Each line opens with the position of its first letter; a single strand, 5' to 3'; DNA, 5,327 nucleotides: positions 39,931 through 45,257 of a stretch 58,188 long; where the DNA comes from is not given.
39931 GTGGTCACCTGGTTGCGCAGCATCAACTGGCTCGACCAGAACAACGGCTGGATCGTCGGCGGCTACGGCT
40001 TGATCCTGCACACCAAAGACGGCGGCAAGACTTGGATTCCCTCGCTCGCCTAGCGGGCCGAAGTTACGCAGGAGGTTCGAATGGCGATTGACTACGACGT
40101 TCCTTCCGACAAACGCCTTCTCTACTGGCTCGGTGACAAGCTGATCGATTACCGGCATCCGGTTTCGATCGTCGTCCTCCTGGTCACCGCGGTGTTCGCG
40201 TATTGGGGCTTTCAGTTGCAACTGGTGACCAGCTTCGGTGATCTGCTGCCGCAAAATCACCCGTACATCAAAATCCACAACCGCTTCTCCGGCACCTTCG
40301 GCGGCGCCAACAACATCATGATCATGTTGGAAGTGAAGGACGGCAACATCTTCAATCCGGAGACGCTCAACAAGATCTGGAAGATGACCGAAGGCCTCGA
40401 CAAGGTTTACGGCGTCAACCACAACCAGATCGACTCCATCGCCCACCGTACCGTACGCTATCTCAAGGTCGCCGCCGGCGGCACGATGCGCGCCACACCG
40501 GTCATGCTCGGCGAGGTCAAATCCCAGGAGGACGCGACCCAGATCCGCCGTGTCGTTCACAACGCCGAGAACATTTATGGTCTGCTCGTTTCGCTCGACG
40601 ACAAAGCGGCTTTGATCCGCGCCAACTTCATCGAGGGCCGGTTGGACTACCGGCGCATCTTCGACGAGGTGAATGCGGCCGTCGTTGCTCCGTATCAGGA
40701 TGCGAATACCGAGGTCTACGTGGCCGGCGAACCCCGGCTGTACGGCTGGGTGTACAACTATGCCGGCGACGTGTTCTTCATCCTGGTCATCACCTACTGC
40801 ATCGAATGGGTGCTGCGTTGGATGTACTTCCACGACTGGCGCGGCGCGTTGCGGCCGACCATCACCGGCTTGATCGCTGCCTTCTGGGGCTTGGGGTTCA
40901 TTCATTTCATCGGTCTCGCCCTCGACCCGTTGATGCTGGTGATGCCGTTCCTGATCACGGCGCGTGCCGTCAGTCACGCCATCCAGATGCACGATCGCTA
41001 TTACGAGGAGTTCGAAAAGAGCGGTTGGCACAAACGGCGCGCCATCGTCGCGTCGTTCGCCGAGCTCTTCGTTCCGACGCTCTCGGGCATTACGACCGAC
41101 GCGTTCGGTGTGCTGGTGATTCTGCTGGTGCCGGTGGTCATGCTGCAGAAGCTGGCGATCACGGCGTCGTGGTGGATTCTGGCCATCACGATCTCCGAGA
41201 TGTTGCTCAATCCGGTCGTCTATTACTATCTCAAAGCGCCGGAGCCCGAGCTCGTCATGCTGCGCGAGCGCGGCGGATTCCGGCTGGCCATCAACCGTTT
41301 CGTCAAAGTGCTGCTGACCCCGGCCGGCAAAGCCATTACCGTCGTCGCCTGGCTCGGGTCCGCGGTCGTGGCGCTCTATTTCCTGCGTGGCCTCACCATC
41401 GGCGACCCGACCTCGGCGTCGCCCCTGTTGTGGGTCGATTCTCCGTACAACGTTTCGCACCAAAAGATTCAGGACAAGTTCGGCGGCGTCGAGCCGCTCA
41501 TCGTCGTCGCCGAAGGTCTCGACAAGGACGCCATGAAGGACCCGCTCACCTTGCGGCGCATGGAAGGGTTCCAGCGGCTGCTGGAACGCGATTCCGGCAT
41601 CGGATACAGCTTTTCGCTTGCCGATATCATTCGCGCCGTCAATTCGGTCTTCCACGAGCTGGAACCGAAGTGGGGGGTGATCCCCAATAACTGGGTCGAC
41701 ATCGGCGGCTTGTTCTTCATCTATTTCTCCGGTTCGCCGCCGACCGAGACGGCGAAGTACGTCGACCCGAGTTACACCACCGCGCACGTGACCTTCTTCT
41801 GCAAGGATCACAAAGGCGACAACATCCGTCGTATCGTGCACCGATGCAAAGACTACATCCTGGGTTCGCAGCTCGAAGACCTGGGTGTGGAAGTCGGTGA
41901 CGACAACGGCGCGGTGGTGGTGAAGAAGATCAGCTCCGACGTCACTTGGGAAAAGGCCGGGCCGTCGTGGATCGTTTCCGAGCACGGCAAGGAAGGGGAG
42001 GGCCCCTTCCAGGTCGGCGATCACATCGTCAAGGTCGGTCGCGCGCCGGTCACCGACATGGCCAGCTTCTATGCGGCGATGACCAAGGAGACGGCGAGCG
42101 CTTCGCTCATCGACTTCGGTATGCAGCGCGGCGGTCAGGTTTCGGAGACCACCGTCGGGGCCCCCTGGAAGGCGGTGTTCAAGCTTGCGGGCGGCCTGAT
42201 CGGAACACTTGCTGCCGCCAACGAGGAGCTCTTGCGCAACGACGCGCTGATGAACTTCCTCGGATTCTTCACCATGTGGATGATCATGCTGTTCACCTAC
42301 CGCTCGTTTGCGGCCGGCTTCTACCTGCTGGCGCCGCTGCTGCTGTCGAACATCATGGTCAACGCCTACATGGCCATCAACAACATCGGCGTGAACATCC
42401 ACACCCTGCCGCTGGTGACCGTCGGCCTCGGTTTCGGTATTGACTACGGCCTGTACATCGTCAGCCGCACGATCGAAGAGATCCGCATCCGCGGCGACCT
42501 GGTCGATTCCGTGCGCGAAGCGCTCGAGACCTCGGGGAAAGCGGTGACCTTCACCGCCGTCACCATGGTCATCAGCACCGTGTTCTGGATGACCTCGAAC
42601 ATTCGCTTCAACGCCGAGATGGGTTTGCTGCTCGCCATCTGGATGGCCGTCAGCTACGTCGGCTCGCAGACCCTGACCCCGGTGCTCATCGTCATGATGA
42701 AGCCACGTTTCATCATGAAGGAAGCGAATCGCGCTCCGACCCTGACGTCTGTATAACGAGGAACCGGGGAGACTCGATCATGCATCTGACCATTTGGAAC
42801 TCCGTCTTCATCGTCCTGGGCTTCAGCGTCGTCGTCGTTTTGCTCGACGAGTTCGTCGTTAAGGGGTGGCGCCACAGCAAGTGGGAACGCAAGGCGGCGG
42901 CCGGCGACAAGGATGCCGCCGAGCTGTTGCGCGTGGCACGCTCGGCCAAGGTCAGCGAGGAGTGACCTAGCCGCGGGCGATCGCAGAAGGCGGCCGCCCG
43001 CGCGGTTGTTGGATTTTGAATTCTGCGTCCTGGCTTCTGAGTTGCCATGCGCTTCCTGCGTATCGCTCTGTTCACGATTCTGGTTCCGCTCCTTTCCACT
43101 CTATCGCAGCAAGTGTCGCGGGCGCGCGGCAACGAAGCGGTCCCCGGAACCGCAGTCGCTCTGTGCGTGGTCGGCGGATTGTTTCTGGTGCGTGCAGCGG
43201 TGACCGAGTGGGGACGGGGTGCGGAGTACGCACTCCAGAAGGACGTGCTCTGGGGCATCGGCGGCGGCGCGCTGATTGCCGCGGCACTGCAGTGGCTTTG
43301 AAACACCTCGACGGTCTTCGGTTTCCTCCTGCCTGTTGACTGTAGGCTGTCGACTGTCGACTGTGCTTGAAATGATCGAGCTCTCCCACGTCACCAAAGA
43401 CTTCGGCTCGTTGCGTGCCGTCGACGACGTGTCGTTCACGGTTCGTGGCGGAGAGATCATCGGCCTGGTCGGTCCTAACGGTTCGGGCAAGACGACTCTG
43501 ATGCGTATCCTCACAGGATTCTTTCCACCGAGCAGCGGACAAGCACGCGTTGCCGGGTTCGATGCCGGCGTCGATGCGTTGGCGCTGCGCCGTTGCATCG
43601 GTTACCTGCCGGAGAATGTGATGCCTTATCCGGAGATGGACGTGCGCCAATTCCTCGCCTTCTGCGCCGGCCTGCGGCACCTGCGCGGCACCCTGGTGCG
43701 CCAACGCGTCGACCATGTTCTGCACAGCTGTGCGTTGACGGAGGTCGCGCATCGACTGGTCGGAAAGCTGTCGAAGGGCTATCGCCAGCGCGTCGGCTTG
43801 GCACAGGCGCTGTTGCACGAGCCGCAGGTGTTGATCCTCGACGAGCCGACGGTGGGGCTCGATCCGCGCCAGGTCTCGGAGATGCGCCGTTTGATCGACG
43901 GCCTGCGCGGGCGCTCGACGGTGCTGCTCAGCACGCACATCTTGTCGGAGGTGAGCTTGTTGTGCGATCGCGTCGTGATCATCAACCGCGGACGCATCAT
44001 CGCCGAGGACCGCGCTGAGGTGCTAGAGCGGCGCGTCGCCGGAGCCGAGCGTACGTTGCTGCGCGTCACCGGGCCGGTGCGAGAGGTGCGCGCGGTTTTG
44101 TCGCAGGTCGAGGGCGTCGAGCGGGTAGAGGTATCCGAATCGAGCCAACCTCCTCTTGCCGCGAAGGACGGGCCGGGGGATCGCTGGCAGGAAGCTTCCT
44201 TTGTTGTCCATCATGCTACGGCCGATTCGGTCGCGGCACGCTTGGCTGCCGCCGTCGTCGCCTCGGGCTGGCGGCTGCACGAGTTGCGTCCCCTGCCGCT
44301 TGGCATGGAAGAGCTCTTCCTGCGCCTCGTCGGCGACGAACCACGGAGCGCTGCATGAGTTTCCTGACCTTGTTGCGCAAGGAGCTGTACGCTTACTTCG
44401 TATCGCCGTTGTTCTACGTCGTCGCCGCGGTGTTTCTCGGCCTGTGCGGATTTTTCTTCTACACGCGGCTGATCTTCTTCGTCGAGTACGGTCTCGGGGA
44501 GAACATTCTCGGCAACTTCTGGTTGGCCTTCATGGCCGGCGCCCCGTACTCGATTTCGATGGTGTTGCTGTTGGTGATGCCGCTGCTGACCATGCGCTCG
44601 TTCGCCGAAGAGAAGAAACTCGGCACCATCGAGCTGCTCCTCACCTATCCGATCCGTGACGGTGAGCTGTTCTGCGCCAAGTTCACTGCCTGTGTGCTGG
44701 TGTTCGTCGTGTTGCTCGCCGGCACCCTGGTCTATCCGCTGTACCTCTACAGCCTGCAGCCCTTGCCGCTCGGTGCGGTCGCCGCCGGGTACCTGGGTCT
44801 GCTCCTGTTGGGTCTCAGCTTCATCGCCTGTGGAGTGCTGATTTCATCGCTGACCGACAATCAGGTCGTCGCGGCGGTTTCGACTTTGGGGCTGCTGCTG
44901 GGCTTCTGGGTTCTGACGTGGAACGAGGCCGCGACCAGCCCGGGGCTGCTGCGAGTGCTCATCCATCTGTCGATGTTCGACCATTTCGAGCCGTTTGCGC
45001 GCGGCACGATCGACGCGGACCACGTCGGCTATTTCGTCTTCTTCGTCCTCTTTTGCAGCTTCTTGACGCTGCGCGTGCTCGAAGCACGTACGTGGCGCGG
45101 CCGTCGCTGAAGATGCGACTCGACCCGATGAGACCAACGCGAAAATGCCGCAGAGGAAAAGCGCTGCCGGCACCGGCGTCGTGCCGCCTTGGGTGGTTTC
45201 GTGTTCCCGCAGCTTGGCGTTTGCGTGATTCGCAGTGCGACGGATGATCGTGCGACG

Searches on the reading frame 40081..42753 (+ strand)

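Call 41: search_protein_families(library=pfam, proteins=[window:40081-42753:+], max_evalue=0.01)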
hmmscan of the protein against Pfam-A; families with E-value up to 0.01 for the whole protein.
window:40081-42753:+ (891 aa): 3 families
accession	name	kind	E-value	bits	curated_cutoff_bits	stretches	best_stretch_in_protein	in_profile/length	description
PF03176.21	MMPL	-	5.4e-20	72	20.5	1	705-876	129-305/333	MMPL family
PF13180.12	PDZ_2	-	0.00033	21.3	27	1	600-692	2-78/80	PDZ domain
PF02460.24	Patched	-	0.0018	18.5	23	0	233-319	9-94/156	Patched SSD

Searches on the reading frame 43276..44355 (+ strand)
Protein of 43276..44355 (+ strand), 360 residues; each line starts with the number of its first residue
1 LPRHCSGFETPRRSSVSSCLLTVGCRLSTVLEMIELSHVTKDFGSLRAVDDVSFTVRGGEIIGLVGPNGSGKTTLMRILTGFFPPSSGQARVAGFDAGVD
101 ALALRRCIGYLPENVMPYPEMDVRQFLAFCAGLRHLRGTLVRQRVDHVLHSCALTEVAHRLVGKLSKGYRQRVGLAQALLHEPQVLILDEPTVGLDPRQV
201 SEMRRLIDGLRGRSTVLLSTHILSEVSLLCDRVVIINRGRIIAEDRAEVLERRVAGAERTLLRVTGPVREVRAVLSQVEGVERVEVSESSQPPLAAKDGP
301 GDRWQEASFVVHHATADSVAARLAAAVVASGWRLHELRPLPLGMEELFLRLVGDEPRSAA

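Call 41: search_protein_families(library=pfam, proteins=[window:43276-44355:+], max_evalue=0.01)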
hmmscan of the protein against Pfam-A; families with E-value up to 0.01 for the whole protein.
window:43276-44355:+ (360 aa): 6 families
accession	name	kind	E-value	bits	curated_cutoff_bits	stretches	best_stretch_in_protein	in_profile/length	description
PF00005.33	ABC_tran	-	5e-31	108.6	25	1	50-192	2-136/137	ABC transporter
PF13304.12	AAA_21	-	8.4e-13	49.5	27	2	171-224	244-301/304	AAA domain, putative AbiEii toxin, Type IV TA system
PF13476.12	AAA_23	-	0.00067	20.8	27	1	41-80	5-40/201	AAA domain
PF13175.12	AAA_15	-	0.0035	17.5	32.1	1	61-86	25-50/374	AAA ATPase domain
PF01078.27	Mg_chelatase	-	0.0048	16.8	20.3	0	47-89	10-52/207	Magnesium chelatase, subunit ChlI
PF13555.12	AAA_29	-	0.0082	16.3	27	0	50-76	15-39/61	P-loop containing region of AAA domain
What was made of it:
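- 43276..44358 (+): ABC transporter ATPase (context; probable start about 43372). Pfam ABC_tran E=5e-31 (call 41).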

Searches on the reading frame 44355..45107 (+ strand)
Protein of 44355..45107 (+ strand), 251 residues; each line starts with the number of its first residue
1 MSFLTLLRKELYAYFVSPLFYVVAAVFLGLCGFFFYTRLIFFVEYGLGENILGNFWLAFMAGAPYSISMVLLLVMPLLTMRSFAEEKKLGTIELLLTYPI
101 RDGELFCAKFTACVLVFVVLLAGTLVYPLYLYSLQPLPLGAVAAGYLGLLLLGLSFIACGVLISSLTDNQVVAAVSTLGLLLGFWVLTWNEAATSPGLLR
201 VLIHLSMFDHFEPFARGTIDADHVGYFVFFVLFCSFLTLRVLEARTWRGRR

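Call 41: search_protein_families(library=pfam, proteins=[window:44355-45107:+], max_evalue=0.01)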
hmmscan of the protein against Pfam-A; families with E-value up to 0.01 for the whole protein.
window:44355-45107:+ (251 aa): 5 families
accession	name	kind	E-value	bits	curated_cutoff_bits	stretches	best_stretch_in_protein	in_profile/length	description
PF12679.13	ABC2_membrane_2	-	2e-12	47.4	27.2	1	5-186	2-197/283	ABC-2 family transporter protein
PF12698.13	ABC2_membrane_3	-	7.4e-12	45.5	31.6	1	66-202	167-302/347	ABC-2 family transporter protein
PF12730.13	ABC2_membrane_4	-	3.1e-05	24.4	27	1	26-140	18-129/179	ABC-2 family transporter protein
PF13346.12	ABC2_membrane_5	-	0.0017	18.3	25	1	59-161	30-132/205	ABC-2 family transporter protein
PF01061.29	ABC2_membrane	-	0.0036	17.3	26.9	1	3-182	3-171/211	ABC-2 type transporter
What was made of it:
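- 44355..45110 (+): ABC-2 family permease (context). Pfam ABC2_membrane_2 and ABC2_membrane_3 (call 41).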
